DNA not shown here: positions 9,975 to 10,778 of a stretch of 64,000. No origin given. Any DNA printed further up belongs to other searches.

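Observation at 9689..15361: SOS-box-fronted operon pairing DnaE2 and an intact DinB with two small uncharacterised proteins instead of ImuA/ImuB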

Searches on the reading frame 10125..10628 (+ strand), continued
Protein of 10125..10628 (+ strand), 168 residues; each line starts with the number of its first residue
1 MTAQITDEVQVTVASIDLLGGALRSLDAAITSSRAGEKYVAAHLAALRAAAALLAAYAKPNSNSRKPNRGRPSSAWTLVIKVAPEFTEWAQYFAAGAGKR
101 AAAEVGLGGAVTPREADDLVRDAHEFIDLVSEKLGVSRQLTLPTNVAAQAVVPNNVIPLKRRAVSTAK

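Call 49: predict_structure(alignment_id=A3)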
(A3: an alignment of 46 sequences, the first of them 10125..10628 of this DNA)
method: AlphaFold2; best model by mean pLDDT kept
length: 168 residues; sequences in the alignment: 46
mean_pLDDT: 75.6   pTM: 0.68
mean pLDDT of the five models: 75.6, 75.3, 74.2, 73.8, 73.4
residues with pLDDT >= 90: 73; 70-90: 37; 50-70: 18; < 50: 40
segments of 3 or more residues with pLDDT < 50: 1-7, 61-63, 139-168
pLDDT, mean of each block of 10 residues (from residue 1): 47 82 93 93 94 80 53 80 92 92 85 95 95 71 40 43 41
secondary structure, 60 per line:
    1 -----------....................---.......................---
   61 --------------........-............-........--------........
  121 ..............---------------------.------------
elements in order: H13-31 H35-57 H75-82 H84-95 H97-104 H113-134

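Call 67: search_protein_families(library=padloc, proteins=[window:10125-10628:+], max_evalue=0.01)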
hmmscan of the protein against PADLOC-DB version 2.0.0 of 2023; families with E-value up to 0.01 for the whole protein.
window:10125-10628:+ (168 aa): 2 families
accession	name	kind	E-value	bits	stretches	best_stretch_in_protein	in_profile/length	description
PDLC04377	PDC-M05B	-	0.0043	15.1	1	16-132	23-136/149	-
PDLC04374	PDC-M05B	-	0.0047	15.2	1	27-133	35-137/146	-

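Call 74: search_protein_representatives(alignment_id=A3)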
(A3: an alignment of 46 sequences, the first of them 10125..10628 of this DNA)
Query: 46 sequences, 156 profile positions. Proteins with E-value up to 0.001 (for the whole library): 1199; up to 1e-10: 907; up to 1e-30: 230. The best 150 are listed.
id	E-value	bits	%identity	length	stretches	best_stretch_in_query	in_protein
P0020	3.8e-62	224.9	-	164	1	1-145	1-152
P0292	7.9e-55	201.1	-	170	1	7-141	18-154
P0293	1.6e-54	200.1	-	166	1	7-143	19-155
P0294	5.2e-52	192.0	-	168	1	11-136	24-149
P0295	1.0e-49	184.6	-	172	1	11-141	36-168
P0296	1.4e-48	180.8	-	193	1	6-145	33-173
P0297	2.4e-48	180.1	-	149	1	7-137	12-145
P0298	4.0e-48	179.4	-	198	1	1-139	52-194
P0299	1.2e-47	177.8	-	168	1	13-137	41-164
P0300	2.1e-47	177.0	-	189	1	13-142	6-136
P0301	2.8e-47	176.6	-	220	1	8-137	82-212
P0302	4.1e-47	176.1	-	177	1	8-136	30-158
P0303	8.1e-47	175.1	-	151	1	5-133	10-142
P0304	8.6e-47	175.0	-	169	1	16-136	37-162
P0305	1.1e-46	174.6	-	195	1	10-140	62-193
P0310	4.5e-46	172.7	-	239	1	6-144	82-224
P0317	8.4e-45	168.6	-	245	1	4-132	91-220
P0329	6.0e-43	162.5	-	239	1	7-129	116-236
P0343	6.8e-42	159.1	-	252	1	9-132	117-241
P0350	1.9e-41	157.7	-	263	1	13-131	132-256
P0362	1.1e-40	155.1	-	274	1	7-140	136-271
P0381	6.9e-39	149.4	-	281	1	13-142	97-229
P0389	1.7e-38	148.1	-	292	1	9-129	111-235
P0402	1.6e-37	144.9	-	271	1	9-130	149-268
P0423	5.9e-36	139.8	-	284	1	7-126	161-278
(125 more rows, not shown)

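Call 75: search_protein_families(library=pfam, proteins=[P0350, P0362, P0402, P0423, P0389, P0381, P0343, P0329, P0317, P0310], max_evalue=0.01)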
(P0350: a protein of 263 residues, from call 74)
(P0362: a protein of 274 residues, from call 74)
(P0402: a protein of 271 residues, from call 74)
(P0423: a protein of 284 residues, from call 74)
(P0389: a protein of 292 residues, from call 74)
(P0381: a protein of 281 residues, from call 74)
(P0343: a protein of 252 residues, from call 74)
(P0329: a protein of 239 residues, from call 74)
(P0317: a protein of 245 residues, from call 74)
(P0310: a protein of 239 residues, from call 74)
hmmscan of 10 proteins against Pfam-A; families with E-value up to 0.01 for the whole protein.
P0350 (263 aa): 1 family
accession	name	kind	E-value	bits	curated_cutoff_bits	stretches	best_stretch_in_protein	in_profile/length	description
PF18726.6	HEPN_SAV_6107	-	7.3e-34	116.7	27.2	1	152-250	5-97/98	SAV_6107-like HEPN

P0362 (274 aa): 1 family
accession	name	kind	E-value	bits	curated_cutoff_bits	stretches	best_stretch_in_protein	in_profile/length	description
PF18726.6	HEPN_SAV_6107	-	1.1e-32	113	27.2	1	161-256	4-97/98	SAV_6107-like HEPN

P0402 (271 aa): 1 family
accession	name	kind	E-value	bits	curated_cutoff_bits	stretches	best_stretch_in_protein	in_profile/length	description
PF18726.6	HEPN_SAV_6107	-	3.1e-33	114.6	27.2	1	169-263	1-97/98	SAV_6107-like HEPN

P0423 (284 aa): 1 family
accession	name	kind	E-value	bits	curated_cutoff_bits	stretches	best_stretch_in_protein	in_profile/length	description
PF18726.6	HEPN_SAV_6107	-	1.6e-31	109.2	27.2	1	183-277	1-97/98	SAV_6107-like HEPN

P0389 (292 aa): 1 family
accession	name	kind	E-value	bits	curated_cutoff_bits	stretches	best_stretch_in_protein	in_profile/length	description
PF18726.6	HEPN_SAV_6107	-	4.3e-35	120.6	27.2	1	131-232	1-98/98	SAV_6107-like HEPN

P0381 (281 aa): 1 family
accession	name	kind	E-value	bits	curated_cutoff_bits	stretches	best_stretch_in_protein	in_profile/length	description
PF18726.6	HEPN_SAV_6107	-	1.1e-34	119.3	27.2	1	113-213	1-98/98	SAV_6107-like HEPN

P0343 (252 aa): 1 family
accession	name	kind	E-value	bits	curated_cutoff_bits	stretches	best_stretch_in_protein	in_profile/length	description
PF18726.6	HEPN_SAV_6107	-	2.3e-33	115.1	27.2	1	137-234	1-97/98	SAV_6107-like HEPN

P0329 (239 aa): 1 family
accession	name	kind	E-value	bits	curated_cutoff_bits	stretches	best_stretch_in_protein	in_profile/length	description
PF18726.6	HEPN_SAV_6107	-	7.1e-34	116.7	27.2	1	138-233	1-98/98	SAV_6107-like HEPN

P0317 (245 aa): 1 family
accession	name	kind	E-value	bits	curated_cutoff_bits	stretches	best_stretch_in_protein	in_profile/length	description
PF18726.6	HEPN_SAV_6107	-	1.7e-35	121.9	27.2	1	116-213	1-97/98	SAV_6107-like HEPN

P0310 (239 aa): 1 family
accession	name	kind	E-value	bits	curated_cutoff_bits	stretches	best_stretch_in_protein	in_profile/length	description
PF18726.6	HEPN_SAV_6107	-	1.2e-34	119.2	27.2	1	106-205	1-97/98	SAV_6107-like HEPN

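Call 77: search_protein_families(library=ncbifam, proteins=[L066:13206-16613:+, L066:11049-13133:+, L066:10357-11013:+, L066:10376-11137:+], max_evalue=0.001)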
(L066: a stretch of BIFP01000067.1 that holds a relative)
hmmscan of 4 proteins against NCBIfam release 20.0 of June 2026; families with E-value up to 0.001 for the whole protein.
L066:13206-16613:+ (1136 aa): 16 families
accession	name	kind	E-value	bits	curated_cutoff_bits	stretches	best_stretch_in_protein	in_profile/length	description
NF004225.0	PRK05672.1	subfamily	0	1519.4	939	1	83-1136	3-1047/1047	error-prone DNA polymerase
NF004226.0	PRK05673.1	equivalog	2.4e-209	698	1002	1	86-1124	6-1062/1146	DNA polymerase III subunit alpha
TIGR00594.1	polc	superfamily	1.1e-186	622.9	434.35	1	87-973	2-891/1022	DNA polymerase III subunit alpha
NF005298.0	PRK06826.1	equivalog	3.2e-183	611.3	1260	1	86-972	5-891/1151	DNA polymerase III subunit alpha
NF005617.0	PRK07374.1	equivalog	2.2e-144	482.9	1653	2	86-543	3-471/1170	DNA polymerase III subunit alpha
NF005377.0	PRK06920.1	equivalog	2.6e-133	446.1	1806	1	86-1121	3-1020/1108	DNA polymerase III subunit alpha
NF007079.0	PRK09532.1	equivalog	6.3e-111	372.1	1525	1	86-811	3-776/876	DNA polymerase III subunit alpha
NF005582.0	PRK07279.1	equivalog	6.2e-106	355.6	1279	2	283-873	149-736/1033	DNA polymerase III subunit alpha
NF005516.0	PRK07135.1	equivalog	1e-105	354.9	1084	2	374-966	225-815/974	DNA polymerase III DnaE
NF004550.0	PRK05898.1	equivalog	1.5e-96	324.6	1182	1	284-885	137-748/971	DNA polymerase III subunit alpha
NF001688.0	PRK00448.1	equivalog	4.9e-20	70.7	873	2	88-151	340-403/1445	PolC-type DNA polymerase III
TIGR01405.1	polC_Gram_pos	equivalog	1.1e-15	56.5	1043.45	1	87-151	105-169/1211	DNA polymerase III subunit alpha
NF005616.0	PRK07373.1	equivalog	3.8e-15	55.4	646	1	805-876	32-103/449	DNA polymerase III subunit alpha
NF041577.1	nside_bi_sphtase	equivalog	2.4e-09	36.8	400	1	87-152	4-67/276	3',5'-nucleoside bisphosphate phosphatase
NF038032.1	CehA_McbA_metalo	domain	4.2e-06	26.4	80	1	87-154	5-70/315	CehA/McbA family metallohydrolase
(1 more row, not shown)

L066:11049-13133:+ (695 aa): 7 families
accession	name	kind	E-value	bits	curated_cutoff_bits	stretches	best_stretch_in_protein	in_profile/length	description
NF002882.0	PRK03348.1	equivalog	7e-13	48.1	389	1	96-328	43-285/461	DNA polymerase IV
NF002751.0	PRK02794.1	equivalog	1.2e-12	47.5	371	1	88-336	65-323/425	DNA polymerase IV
NF003015.0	PRK03858.1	subfamily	2.9e-11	43.1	367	1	93-331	38-284/399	DNA polymerase IV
NF002848.0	PRK03103.1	subfamily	1.1e-10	40.6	381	1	96-286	44-244/410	DNA polymerase IV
NF002677.0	PRK02406.1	equivalog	3.6e-10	39.5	256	1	96-324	45-280/357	DNA polymerase IV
NF002883.0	PRK03352.1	equivalog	4e-10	39.4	330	1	94-284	44-238/347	DNA polymerase IV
NF002492.0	PRK01810.1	equivalog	1.4e-05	24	399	1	96-284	50-244/412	DNA polymerase IV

L066:10357-11013:+ (219 aa): 0 families

L066:10376-11137:+ (254 aa): 1 family
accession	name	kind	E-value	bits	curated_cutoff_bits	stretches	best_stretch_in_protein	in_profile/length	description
NF058630.1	repair_Rv3395c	exception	4.9e-53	179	65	1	40-198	1-153/153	DnaE2-dependent mutagenesis accessory factor ImuA'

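Call 84: search_protein_families(library=pfam, proteins=[L043:10449-11342:+, L067:10506-11792:+, L067:12855-13964:+, L073:12216-12929:+, L073:11768-12244:+, L025:11231-11608:+, L079:2545-3507:+, L016:14110-14727:+], max_evalue=0.001)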
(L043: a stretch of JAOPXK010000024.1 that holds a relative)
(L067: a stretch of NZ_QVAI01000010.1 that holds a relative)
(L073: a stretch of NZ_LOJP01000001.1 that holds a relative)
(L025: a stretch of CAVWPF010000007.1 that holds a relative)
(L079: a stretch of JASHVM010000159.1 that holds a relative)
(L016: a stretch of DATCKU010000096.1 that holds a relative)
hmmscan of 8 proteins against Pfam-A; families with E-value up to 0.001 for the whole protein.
L043:10449-11342:+ (298 aa): 3 families
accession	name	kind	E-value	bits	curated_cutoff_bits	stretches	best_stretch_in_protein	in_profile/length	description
PF00106.31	adh_short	-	1.3e-45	155.7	26.6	1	34-225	1-190/195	short chain dehydrogenase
PF13561.12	adh_short_C2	-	6e-30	105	27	1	40-230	1-189/236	Enoyl-(Acyl carrier protein) reductase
PF08659.16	KR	-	1.6e-06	28.6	22.6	1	36-120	3-91/180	KR domain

L067:10506-11792:+ (429 aa): 1 family
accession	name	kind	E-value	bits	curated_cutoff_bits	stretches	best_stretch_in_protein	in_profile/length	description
PF09754.15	PAC2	-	1.1e-60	205.5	25.8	1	138-355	2-215/215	PAC2 family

L067:12855-13964:+ (370 aa): 2 families
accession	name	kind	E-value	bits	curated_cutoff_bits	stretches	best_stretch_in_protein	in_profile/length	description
PF00364.28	Biotin_lipoyl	-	9.9e-05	22.5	22.1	0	100-128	3-36/73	Biotin-requiring enzyme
PF13437.12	HlyD_3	-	0.0001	23.4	22.2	0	159-207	1-50/106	HlyD family secretion protein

L073:12216-12929:+ (238 aa): 1 family
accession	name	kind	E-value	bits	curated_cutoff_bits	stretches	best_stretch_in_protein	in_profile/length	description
PF04250.19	DUF429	-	2.6e-54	184.6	23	1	20-228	1-214/214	Protein of unknown function (DUF429)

L073:11768-12244:+ (159 aa): 1 family
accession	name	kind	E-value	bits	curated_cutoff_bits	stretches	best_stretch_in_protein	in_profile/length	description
PF00255.25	GSHPx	-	3.8e-38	129.8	27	1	7-112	2-107/108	Glutathione peroxidase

L025:11231-11608:+ (126 aa): 0 families

L079:2545-3507:+ (321 aa): 2 families
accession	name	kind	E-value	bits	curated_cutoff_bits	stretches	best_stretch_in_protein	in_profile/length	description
PF02729.26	OTCace_N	-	2.3e-45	154.7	29.9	1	7-149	1-147/148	Aspartate/ornithine carbamoyltransferase, carbamoyl-P binding domain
PF00185.30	OTCace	-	5.5e-25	88.7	29.4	1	163-310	1-157/157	Aspartate/ornithine carbamoyltransferase, Asp/Orn binding domain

L016:14110-14727:+ (206 aa): 0 families
